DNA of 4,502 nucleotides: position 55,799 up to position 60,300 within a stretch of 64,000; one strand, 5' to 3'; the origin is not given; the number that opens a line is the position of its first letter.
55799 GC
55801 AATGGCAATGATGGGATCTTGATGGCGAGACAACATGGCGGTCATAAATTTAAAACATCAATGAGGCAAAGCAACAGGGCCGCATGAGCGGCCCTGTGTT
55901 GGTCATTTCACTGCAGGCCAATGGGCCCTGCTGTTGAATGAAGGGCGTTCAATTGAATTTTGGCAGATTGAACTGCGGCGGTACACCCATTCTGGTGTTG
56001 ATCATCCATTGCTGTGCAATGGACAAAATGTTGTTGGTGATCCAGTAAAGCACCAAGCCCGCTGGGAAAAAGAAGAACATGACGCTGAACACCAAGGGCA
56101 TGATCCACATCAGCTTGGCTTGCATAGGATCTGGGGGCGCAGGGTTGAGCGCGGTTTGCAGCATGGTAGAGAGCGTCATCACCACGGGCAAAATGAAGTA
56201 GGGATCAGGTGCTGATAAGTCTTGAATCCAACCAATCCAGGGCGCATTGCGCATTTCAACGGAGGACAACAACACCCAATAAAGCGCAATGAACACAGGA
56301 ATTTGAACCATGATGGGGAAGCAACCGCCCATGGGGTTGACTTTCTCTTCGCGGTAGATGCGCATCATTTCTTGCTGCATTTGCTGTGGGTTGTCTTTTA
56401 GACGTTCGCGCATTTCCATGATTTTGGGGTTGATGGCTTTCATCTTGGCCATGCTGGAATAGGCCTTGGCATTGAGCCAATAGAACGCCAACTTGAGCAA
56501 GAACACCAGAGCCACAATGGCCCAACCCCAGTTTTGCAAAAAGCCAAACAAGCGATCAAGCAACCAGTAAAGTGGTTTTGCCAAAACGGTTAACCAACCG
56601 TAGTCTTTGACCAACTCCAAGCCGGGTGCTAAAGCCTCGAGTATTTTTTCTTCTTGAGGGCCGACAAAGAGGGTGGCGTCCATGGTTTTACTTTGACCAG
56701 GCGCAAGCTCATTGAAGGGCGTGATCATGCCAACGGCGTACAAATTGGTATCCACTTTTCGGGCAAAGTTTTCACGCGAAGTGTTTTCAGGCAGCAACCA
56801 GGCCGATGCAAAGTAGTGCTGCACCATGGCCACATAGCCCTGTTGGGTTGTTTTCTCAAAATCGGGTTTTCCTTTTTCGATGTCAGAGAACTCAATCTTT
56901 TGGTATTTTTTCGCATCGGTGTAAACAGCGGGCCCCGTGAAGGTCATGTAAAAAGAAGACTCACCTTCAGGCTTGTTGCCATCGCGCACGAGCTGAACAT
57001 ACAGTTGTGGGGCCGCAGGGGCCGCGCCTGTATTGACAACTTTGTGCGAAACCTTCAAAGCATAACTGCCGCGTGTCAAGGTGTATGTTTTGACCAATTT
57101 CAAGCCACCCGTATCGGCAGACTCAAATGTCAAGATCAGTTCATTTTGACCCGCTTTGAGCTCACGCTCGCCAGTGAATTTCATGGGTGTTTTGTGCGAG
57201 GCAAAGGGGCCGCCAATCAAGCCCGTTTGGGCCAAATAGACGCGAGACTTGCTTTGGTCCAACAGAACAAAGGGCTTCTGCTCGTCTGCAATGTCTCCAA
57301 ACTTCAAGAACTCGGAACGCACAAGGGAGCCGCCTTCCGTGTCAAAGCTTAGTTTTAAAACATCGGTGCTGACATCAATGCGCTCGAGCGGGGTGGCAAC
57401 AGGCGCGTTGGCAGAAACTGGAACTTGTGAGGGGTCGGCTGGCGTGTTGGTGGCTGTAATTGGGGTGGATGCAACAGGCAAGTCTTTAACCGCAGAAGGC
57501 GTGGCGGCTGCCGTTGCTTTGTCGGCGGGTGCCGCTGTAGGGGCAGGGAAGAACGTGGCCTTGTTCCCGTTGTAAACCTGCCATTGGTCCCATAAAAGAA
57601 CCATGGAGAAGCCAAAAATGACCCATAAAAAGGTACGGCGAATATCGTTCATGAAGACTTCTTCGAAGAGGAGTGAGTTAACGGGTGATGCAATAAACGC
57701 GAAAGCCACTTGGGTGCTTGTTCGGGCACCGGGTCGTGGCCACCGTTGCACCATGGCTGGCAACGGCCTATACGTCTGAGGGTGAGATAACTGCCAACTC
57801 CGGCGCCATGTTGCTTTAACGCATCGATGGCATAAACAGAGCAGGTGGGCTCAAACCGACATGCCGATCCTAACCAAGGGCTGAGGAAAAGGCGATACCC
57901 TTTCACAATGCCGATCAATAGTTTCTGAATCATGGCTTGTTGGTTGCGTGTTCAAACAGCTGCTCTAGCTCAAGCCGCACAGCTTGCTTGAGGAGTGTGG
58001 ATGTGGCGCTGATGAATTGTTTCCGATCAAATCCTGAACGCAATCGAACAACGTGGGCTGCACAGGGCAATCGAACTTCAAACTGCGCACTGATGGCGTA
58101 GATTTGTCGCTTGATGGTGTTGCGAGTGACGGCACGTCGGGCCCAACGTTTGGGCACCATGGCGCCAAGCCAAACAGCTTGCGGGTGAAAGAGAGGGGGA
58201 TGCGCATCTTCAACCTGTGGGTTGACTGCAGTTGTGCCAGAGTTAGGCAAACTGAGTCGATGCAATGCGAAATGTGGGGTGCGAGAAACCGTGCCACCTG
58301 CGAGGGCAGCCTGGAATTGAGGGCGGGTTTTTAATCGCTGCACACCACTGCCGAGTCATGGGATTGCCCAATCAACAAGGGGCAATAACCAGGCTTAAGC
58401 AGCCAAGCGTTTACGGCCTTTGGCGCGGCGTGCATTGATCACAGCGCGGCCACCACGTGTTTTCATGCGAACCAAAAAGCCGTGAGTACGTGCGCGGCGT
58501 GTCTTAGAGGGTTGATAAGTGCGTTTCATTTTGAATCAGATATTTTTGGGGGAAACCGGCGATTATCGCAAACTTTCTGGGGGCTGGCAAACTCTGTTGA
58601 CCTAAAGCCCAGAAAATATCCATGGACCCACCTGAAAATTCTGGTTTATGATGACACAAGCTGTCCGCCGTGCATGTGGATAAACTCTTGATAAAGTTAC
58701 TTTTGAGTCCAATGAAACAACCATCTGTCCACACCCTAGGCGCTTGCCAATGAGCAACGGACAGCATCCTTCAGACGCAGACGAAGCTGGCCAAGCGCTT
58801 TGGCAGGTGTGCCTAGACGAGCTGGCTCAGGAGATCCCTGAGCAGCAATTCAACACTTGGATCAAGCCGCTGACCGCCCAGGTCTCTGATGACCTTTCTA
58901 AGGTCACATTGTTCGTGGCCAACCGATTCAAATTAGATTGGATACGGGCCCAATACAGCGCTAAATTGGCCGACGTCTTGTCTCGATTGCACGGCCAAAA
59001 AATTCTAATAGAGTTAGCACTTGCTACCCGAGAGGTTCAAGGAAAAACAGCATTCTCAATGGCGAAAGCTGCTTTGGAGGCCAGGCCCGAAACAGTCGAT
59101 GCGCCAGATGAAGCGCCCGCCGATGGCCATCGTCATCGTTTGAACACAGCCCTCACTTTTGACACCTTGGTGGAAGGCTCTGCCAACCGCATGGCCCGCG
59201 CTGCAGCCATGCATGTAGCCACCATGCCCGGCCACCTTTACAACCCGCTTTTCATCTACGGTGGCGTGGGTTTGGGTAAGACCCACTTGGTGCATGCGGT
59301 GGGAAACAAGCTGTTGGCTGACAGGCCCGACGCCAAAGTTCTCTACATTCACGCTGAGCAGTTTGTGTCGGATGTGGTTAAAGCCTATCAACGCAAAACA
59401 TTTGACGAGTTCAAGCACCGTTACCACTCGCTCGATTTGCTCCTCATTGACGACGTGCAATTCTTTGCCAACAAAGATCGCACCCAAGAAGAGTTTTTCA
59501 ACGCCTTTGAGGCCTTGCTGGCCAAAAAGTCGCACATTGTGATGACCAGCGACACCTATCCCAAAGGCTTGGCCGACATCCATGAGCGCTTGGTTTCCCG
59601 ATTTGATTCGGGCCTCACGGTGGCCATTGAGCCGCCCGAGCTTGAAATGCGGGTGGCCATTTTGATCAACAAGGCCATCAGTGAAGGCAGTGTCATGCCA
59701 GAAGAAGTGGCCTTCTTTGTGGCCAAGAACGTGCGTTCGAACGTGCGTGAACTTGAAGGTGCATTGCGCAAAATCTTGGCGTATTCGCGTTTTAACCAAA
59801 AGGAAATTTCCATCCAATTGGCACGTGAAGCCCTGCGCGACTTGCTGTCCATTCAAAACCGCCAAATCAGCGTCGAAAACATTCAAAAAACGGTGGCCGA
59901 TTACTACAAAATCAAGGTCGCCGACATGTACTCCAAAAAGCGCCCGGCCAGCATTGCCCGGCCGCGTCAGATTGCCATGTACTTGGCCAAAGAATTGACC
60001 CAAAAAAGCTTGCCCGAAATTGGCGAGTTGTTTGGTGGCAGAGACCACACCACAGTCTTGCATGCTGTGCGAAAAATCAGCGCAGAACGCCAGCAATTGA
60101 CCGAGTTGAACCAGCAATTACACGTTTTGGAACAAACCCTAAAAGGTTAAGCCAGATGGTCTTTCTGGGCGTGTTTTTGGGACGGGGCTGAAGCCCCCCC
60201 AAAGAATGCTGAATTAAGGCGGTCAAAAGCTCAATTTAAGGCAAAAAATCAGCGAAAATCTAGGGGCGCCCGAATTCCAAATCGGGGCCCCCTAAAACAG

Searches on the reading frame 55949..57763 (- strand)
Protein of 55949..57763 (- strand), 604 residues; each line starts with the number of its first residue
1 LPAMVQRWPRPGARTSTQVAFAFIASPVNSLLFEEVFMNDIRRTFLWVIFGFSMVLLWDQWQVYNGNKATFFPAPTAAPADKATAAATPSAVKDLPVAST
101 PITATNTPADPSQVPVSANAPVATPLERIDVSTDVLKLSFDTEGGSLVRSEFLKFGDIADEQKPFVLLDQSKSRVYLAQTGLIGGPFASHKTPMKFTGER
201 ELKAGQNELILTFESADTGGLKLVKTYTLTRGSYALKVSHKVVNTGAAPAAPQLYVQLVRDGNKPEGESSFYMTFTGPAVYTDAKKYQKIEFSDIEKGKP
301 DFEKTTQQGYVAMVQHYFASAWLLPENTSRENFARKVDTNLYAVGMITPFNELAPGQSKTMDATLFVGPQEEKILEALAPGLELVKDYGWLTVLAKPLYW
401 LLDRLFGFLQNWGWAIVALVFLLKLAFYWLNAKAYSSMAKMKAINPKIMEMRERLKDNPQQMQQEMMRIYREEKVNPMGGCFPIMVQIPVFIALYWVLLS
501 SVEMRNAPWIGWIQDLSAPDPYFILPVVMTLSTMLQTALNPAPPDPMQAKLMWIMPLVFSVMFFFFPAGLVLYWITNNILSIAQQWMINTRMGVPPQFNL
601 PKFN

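Call 17: search_protein_families(library=pfam, proteins=[window:55949-57763:-], max_evalue=0.00001)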
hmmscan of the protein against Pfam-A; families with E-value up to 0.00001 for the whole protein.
window:55949-57763:- (604 aa): 2 families
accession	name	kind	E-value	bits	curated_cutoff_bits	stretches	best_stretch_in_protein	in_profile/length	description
PF14849.12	YidC_periplas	-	5.9e-86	289.3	24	1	128-401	1-283/283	YidC periplasmic domain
PF02096.25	60KD_IMP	-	3.1e-60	203.3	35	1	412-589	1-162/163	60Kd inner membrane protein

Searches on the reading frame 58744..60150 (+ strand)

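Call 70: search_protein_families(library=pfam, proteins=[window:58744-60150:+], max_evalue=0.00001)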
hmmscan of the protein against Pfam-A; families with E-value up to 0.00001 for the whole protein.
window:58744-60150:+ (468 aa): 5 families
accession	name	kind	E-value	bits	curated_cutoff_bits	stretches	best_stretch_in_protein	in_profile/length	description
PF00308.24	Bac_DnaA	-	2.9e-61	206.8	23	1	133-293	1-161/162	Bacterial DnaA ATPAse domain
PF08299.17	Bac_DnaA_C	-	3.5e-33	113.9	31.5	1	377-445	1-69/69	Bacterial dnaA protein helix-turn-helix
PF11638.13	DnaA_N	-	1.2e-18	67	24.6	1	17-80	1-64/65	DnaA N-terminal domain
PF00004.35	AAA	-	4.2e-08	34.2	21.2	1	170-289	2-125/131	ATPase family associated with various cellular activities (AAA)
PF01695.23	IstB_IS21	-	1.2e-07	31.9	24.1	1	170-270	96-193/238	IstB-like ATP binding protein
